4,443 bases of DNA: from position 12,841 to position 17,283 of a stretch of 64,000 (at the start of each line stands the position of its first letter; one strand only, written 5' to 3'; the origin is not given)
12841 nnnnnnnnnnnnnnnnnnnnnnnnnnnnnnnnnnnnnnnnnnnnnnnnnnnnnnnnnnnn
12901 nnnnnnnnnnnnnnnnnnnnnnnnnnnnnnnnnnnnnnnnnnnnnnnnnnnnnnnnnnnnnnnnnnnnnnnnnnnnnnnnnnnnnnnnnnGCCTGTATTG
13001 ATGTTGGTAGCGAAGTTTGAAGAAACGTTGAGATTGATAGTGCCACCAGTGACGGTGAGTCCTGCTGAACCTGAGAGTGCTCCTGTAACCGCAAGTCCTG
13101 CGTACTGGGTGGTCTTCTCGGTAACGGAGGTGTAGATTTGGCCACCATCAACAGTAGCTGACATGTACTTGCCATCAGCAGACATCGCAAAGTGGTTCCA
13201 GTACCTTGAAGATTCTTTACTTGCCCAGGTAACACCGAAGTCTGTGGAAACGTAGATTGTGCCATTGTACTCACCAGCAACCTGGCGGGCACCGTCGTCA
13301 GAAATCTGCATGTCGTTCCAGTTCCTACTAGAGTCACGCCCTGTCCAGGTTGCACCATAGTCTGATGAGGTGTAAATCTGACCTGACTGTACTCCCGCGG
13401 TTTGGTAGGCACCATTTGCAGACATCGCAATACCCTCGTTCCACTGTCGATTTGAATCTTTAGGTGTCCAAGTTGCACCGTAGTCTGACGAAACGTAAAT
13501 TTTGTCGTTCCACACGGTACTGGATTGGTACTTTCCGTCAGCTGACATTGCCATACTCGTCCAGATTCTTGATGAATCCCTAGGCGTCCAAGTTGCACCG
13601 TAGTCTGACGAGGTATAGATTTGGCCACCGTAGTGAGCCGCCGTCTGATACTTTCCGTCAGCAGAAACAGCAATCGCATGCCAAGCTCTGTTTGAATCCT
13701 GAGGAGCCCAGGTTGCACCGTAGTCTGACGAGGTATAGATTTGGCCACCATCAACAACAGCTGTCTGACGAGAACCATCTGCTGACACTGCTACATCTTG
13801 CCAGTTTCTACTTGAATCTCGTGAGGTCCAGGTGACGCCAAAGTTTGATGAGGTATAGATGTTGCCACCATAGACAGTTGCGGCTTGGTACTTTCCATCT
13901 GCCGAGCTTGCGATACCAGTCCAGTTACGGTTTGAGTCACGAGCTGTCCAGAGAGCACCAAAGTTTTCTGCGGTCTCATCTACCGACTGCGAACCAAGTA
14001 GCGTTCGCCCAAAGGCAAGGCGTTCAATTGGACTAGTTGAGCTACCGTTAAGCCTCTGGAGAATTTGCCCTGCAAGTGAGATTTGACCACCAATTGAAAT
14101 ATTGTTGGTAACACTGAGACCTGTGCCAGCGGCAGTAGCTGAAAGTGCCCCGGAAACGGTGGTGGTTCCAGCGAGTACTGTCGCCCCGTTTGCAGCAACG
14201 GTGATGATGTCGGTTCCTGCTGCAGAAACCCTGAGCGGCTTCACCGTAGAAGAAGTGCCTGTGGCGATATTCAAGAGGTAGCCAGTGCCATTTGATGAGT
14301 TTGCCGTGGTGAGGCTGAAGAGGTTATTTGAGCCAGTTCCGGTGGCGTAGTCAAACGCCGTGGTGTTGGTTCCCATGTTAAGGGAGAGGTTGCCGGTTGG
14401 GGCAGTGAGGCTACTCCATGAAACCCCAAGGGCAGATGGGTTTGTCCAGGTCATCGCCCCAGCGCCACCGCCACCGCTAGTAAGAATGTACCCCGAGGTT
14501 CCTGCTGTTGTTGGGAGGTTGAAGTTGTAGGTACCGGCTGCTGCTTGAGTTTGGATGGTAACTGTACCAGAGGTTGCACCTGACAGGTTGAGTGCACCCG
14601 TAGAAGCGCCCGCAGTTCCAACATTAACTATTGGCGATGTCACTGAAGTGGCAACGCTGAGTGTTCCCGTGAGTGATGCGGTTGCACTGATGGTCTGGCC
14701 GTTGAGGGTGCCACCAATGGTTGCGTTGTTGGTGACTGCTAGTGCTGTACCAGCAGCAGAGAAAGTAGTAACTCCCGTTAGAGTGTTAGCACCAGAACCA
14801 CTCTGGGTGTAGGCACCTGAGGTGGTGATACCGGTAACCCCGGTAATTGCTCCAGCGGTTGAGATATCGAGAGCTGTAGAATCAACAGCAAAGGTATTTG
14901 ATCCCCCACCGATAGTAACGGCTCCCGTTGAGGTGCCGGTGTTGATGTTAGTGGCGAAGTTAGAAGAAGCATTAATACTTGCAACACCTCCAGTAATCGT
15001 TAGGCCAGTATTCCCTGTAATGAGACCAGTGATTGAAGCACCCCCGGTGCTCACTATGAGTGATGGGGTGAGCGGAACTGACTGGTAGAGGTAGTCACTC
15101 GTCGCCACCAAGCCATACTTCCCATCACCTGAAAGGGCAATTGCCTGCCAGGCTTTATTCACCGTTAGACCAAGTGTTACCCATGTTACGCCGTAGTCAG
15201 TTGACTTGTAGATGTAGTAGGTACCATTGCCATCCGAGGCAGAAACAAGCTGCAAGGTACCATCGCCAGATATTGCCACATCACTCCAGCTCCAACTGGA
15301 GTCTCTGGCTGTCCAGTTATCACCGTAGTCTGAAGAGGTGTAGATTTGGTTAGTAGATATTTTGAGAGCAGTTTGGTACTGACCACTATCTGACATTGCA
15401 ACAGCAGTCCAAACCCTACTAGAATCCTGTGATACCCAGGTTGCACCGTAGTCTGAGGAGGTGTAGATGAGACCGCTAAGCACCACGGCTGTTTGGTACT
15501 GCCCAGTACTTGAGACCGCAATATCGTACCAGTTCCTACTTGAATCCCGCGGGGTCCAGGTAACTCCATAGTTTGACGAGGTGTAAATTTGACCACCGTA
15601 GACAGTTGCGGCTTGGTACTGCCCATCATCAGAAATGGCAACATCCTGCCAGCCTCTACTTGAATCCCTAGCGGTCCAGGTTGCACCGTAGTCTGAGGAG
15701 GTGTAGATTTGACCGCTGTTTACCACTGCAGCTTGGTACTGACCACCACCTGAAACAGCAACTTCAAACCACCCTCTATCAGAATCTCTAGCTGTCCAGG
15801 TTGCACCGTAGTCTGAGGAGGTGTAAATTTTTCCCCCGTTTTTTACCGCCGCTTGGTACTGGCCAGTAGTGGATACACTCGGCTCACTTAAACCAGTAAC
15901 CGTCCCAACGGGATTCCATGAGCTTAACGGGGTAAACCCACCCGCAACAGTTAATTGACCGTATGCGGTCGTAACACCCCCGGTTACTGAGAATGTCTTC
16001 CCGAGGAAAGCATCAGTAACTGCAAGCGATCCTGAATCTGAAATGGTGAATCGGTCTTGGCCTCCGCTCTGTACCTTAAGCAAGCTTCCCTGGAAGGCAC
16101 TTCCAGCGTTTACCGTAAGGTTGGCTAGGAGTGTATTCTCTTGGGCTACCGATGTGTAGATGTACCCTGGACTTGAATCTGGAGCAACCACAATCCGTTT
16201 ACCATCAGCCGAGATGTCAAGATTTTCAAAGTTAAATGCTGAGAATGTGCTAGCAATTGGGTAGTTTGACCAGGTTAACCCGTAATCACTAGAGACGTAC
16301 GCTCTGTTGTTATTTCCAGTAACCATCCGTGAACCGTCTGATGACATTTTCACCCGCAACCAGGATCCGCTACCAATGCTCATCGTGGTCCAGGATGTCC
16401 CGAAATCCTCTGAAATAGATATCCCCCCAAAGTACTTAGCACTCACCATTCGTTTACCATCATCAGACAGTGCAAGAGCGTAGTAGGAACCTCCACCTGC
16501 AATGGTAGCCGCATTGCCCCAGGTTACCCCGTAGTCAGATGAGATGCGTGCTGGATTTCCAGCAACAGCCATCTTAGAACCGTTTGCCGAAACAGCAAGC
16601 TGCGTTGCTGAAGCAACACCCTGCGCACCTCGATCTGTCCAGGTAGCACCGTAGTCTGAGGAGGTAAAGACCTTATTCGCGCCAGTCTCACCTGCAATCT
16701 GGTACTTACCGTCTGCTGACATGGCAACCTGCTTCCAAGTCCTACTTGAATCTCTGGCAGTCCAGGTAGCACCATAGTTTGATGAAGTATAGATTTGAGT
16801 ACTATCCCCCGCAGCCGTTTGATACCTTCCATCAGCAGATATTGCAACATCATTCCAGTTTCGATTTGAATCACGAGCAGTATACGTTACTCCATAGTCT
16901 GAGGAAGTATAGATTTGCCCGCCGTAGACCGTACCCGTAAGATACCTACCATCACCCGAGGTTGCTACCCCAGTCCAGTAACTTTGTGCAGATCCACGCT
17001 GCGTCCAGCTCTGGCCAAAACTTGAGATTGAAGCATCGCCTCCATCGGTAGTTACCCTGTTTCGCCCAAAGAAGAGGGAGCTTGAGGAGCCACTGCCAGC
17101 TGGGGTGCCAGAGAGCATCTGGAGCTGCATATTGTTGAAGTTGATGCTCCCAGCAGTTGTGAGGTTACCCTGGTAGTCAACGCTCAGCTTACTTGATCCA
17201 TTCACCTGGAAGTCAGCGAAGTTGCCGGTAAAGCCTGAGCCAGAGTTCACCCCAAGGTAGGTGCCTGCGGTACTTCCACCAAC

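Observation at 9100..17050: About 20 BNR/Asp-box repeats form at least three beta-propeller blocks plus a fourth propeller-like block inside gene A, encoded by near-identical intragenic DNA repeats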

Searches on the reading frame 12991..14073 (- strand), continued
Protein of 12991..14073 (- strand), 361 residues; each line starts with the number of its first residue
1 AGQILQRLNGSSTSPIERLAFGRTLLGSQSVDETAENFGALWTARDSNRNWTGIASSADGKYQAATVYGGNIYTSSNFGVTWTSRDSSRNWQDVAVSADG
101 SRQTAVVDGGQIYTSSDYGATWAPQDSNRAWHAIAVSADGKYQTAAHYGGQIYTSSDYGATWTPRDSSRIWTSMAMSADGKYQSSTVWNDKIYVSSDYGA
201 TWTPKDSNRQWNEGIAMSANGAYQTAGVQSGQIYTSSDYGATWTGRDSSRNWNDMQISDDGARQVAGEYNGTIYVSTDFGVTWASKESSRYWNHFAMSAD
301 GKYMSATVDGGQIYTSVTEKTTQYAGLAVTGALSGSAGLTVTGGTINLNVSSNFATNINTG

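Call 53: list_cluster_members(proteins=[P0214, P0215, P0216, P0217, P0218, P0220, P0221, P0254, P0273, P0275])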
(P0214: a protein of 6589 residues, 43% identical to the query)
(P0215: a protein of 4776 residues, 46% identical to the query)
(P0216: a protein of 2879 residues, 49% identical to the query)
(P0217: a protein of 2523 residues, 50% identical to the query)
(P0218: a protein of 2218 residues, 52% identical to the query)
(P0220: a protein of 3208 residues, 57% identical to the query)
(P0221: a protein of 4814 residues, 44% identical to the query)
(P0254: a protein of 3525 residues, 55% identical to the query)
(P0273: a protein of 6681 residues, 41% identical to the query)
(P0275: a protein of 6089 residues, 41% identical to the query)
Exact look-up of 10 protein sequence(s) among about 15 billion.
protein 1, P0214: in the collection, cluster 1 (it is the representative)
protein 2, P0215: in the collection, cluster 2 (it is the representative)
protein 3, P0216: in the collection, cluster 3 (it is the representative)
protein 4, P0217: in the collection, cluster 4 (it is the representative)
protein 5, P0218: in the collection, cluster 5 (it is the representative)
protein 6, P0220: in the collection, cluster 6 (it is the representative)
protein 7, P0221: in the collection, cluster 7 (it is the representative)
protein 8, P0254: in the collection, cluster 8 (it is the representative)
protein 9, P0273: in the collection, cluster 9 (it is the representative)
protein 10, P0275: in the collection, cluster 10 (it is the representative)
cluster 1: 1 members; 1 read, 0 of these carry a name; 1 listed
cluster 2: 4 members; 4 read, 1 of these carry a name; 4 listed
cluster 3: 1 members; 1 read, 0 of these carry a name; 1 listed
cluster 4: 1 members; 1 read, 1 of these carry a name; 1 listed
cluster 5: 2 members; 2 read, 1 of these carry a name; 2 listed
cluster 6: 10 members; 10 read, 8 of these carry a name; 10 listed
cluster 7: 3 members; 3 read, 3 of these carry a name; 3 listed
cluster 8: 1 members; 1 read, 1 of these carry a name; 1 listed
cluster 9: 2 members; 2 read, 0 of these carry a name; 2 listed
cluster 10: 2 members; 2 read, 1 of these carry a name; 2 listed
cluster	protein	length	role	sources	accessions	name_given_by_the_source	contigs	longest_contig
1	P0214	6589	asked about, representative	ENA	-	-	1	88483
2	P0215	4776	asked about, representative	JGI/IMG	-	hypothetical protein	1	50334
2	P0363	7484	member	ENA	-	-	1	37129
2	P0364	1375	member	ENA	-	-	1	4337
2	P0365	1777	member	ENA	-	-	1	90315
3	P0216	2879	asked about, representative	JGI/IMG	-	-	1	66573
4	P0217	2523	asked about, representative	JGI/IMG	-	photosystem II stability/assembly factor-like uncharacterized protein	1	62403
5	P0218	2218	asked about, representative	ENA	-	-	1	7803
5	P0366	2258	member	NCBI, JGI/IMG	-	photosystem II stability/assembly factor-like uncharacterized protein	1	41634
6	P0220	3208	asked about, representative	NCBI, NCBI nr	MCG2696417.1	FG-GAP-like repeat-containing protein, partial [Candidatus Parcubacteria bacterium] | FG-GAP-like repeat-containing protein [Candidatus Parcubacteria bacterium]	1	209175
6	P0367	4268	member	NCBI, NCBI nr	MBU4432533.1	VCBS repeat-containing protein [Patescibacteria group bacterium]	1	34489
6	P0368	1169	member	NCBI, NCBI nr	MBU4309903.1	VCBS repeat-containing protein, partial [Patescibacteria group bacterium] | VCBS repeat-containing protein [Patescibacteria group bacterium]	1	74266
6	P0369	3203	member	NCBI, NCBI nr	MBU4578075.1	VCBS repeat-containing protein, partial [Patescibacteria group bacterium] | VCBS repeat-containing protein [Patescibacteria group bacterium]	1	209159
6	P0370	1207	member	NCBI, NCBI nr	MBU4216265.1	VCBS repeat-containing protein, partial [Patescibacteria group bacterium] | VCBS repeat-containing protein [Patescibacteria group bacterium]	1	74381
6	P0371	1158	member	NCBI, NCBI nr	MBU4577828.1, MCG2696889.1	VCBS repeat-containing protein, partial [Candidatus Parcubacteria bacterium] | VCBS repeat-containing protein [Patescibacteria group bacterium]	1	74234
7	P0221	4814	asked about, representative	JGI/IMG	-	photosystem II stability/assembly factor-like uncharacterized protein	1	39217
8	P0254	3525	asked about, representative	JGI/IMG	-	hypothetical protein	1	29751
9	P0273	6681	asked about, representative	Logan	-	-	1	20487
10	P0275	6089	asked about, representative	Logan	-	-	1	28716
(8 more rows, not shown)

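Call 56: find_encoding_contigs(protein=P0254, flank=10000, max_places=2)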
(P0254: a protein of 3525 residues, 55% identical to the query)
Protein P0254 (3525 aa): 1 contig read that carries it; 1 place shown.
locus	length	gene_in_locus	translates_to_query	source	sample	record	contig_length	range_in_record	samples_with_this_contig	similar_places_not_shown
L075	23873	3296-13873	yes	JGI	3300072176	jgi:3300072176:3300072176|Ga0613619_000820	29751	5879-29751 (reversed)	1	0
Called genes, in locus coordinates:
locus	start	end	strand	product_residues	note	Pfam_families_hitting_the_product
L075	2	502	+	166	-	?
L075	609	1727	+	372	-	-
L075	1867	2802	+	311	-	-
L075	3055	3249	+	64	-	PF01527:HTH_Tnp_1 (faint), PF12728:HTH_17, PF00376:MerR, PF13411:MerR_1 (weak)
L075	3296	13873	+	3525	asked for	PF15899:BNR_6 (faint)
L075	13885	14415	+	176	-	-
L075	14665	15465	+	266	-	PF17936:Big_6 (faint)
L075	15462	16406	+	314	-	-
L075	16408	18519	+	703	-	PF00963:Cohesin (weak), PF19077:Big_13 (faint)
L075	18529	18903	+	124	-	-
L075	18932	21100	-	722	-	PF00133:tRNA-synt_1, PF09334:tRNA-synt_1g, PF00133:tRNA-synt_1, PF08264:Anticodon_1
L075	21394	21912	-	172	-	-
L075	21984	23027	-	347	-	PF00814:TsaD, PF22521:HypF_C_2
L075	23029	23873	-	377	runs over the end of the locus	PF00390:malic, PF03949:Malic_M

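Call 58: search_protein_families(library=pfam, max_evalue=1, proteins=[P0004, P0007, P0054])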
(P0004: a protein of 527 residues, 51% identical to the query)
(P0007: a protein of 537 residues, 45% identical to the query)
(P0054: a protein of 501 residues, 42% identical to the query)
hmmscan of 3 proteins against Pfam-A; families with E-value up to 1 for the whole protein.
P0004 (527 aa): 7 families
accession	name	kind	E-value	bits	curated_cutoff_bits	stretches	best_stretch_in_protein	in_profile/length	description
PF15899.11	BNR_6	-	1.3e-17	62.3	27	4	42-53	1-12/14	BNR-Asp box repeat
PF02012.26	BNR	-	8.6e-08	31.5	27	1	203-213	1-11/12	BNR/Asp-box repeat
PF24316.1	Tli3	-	1.4e-06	29.1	27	3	121-165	85-128/129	T6SS Tli3 immunity protein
PF07646.21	Kelch_2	-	0.00064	20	21.3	0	153-172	5-27/48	Kelch motif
PF12895.13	ANAPC3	-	0.023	15.4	27.2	1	189-238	2-45/82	Anaphase-promoting complex, cyclosome, subunit 3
PF19003.5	DUF5732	-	0.27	12.1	27.8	0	184-229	38-83/84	Family of unknown function (DUF5732)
PF19755.4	DUF6242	-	0.54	10.5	29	1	181-256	130-213/217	Domain of unknown function (DUF6242)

P0007 (537 aa): 8 families
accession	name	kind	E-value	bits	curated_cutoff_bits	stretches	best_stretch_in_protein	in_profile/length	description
PF23657.1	DUF7151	-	1.4e-35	121.4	27.2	2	103-147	2-46/46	Domain of unknown function (DUF7151)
PF02012.26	BNR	-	1.6e-09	36.8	27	1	295-305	1-11/12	BNR/Asp-box repeat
PF15902.12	Sortilin-Vps10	-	1.3e-08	34.6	33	3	373-428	2-61/446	Sortilin, neurotensin receptor 3,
PF15899.11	BNR_6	-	1.1e-07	31.7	27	0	334-345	1-12/14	BNR-Asp box repeat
PF19755.4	DUF6242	-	0.009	16.3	29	2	329-384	157-217/217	Domain of unknown function (DUF6242)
PF13570.13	Beta-prop_ACSF4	-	0.02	14.7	133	1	263-422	42-205/329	Beta-alanine-activating enzyme, beta-propeller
PF00400.38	WD40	-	0.048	14.7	27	0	387-414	9-35/39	WD domain, G-beta repeat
PF20067.5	SSL_N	-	0.6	10.5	18.9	0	406-422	26-42/46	Strictosidine synthase-like, N-terminal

P0054 (501 aa): 5 families
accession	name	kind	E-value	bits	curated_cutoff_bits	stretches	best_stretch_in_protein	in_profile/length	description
PF15899.11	BNR_6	-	1.1e-11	44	27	4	413-425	1-12/14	BNR-Asp box repeat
PF02012.26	BNR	-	9.9e-09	34.3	27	1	414-424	1-11/12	BNR/Asp-box repeat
PF24316.1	Tli3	-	1.1e-05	26.2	27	0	346-390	66-109/129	T6SS Tli3 immunity protein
PF07963.17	N_methyl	-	1.8e-05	24.5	21.2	1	26-49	2-25/27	Prokaryotic N-terminal methylation motif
PF03174.19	CHB_HEX_C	-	0.19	12.1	23.6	0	441-478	22-62/76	Chitobiase/beta-hexosaminidase C-terminal domain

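Call 85: find_related_loci(query=window:13090-14010:-, collection=viral_contigs, flank=6000)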
Query window:13090-14010:- (307 aa) in viral_contigs; peptide patterns used: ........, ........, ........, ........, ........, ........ (x = any residue, [..] = any of these).
10 stretches matched a pattern, but none encodes a relative of the query by tblastn (E <= 1e-3).

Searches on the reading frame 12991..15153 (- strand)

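Call 40: search_protein_families(library=ncbifam, max_evalue=0.01, proteins=[window:12991-15153:-])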
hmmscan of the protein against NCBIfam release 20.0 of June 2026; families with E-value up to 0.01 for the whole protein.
window:12991-15153:- (721 aa): 1 family
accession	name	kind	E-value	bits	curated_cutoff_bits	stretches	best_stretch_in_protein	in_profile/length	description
NF045728.1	glycosyl_F510_1955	equivalog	4e-11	42.7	175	3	426-535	106-222/246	F510_1955 family glycosylhydrolase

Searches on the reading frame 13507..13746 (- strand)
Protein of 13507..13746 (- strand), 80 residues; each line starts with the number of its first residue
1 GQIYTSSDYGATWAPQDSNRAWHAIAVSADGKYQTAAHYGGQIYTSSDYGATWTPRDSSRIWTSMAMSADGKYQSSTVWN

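Call 87: find_related_loci(query=A4, collection=viral_contigs, flank=6000)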
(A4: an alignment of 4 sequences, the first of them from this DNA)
Query A4 (80 aa) in viral_contigs; peptide patterns used: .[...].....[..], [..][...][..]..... (x = any residue, [..] = any of these).
88 stretches matched a pattern; 33 encode a relative of the query (tblastn E <= 1e-3); 33 distinct loci.
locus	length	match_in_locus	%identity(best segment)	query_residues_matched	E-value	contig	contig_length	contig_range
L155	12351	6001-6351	57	1-80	7e-29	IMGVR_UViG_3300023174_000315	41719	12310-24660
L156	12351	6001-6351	60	1-78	2e-28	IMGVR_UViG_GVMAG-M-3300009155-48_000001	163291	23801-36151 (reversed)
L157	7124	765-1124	56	1-80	1e-25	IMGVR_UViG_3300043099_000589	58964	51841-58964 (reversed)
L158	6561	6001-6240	58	1-79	6e-25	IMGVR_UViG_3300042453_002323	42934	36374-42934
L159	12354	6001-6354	52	1-77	1e-24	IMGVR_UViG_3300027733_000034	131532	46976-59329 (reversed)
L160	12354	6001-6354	52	1-77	1e-24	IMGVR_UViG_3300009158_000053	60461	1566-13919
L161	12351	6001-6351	56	1-78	1e-24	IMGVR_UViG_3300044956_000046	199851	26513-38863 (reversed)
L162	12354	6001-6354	56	1-78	4e-24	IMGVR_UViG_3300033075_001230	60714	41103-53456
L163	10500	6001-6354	56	1-79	3e-24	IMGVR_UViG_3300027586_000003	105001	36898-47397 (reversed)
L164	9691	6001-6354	58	1-78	3e-23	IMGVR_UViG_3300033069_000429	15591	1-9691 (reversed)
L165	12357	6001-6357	54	1-79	2e-23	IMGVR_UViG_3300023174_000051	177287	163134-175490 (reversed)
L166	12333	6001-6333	59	1-71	3e-22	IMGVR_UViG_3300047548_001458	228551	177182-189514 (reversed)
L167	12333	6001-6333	55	1-80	3e-22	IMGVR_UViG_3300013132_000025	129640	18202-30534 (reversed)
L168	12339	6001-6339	58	1-71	4e-22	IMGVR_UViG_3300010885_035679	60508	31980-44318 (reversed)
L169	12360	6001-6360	56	1-80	4e-22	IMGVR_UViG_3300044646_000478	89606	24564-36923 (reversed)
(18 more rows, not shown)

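Call 90: search_protein_families(library=phrogs, max_evalue=0.001, proteins=[L155:724-1536:+, L155:1557-1928:+, L155:1933-7431:+, L155:7475-7972:+, L155:7976-8416:+, L155:8416-9003:+, L155:9000-9863:+, L155:9919-11049:+])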
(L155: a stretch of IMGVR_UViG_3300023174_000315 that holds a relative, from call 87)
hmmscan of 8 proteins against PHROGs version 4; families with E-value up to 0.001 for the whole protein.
L155:724-1536:+ (270 aa): 0 families

L155:1557-1928:+ (123 aa): 2 families
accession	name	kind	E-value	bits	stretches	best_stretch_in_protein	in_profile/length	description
phrog_1084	-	unknown function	7.7e-13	49.6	1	2-122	5-115/123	unknown function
phrog_3304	-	tail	0.00035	21.5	1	6-122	8-113/177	L-shaped tail fiber protein assembly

L155:1933-7431:+ (1832 aa): 3 families
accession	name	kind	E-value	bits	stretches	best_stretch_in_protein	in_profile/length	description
phrog_10512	-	head and packaging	1e-11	45.7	0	1135-1173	336-374/444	virion structural protein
phrog_35784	-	tail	1.6e-07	32.3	0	1125-1194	24-89/165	baseplate protein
phrog_20004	-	unknown function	3.1e-07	31.5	0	1111-1161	121-174/177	-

L155:7475-7972:+ (165 aa): 0 families

L155:7976-8416:+ (146 aa): 0 families

L155:8416-9003:+ (195 aa): 0 families

L155:9000-9863:+ (287 aa): 0 families

L155:9919-11049:+ (376 aa): 0 families

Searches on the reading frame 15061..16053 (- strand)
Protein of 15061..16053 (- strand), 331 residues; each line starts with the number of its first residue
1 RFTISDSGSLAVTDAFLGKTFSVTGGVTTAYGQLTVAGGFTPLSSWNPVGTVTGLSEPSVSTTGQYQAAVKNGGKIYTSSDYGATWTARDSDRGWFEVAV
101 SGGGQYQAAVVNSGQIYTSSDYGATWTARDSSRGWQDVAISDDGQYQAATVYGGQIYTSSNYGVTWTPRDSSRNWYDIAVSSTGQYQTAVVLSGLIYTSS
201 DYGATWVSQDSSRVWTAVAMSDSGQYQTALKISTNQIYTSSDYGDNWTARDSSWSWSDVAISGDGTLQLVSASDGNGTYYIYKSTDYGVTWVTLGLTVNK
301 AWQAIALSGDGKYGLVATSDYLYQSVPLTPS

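Call 7: search_protein_families(library=pfam, max_evalue=0.1, proteins=[window:15061-16053:-])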
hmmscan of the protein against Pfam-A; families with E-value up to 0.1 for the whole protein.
window:15061-16053:- (331 aa): 5 families
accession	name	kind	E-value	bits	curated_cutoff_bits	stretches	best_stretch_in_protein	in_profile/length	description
PF15899.11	BNR_6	-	1.4e-20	71.5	27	1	196-209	1-14/14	BNR-Asp box repeat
PF02012.26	BNR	-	7.8e-06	25.6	27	0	77-87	1-11/12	BNR/Asp-box repeat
PF24316.1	Tli3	-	0.00012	22.9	27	0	209-250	58-99/129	T6SS Tli3 immunity protein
PF25020.1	TTR_TEN1-4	-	0.0044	17.4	27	0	78-105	30-54/86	Teneurin TTR-like domain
PF12895.13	ANAPC3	-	0.072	13.8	27.2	0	183-236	2-49/82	Anaphase-promoting complex, cyclosome, subunit 3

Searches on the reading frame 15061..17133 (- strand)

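Call 40: search_protein_families(library=ncbifam, max_evalue=0.01, proteins=[window:15061-17133:-])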
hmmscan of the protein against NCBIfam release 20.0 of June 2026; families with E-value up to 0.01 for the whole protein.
window:15061-17133:- (691 aa): 1 family
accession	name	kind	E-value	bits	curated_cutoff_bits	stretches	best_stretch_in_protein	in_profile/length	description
NF045728.1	glycosyl_F510_1955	equivalog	9.1e-24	84.1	175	4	156-292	75-214/246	F510_1955 family glycosylhydrolase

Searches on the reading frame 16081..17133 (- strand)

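Call 7: search_protein_families(library=pfam, max_evalue=0.1, proteins=[window:16081-17133:-])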
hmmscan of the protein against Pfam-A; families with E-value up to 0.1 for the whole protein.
window:16081-17133:- (351 aa): 2 families
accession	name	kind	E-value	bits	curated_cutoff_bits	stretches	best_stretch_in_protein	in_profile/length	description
PF15899.11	BNR_6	-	1.5e-12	46.7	27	0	156-167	2-13/14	BNR-Asp box repeat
PF02012.26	BNR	-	0.019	15.3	27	0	279-289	1-11/12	BNR/Asp-box repeat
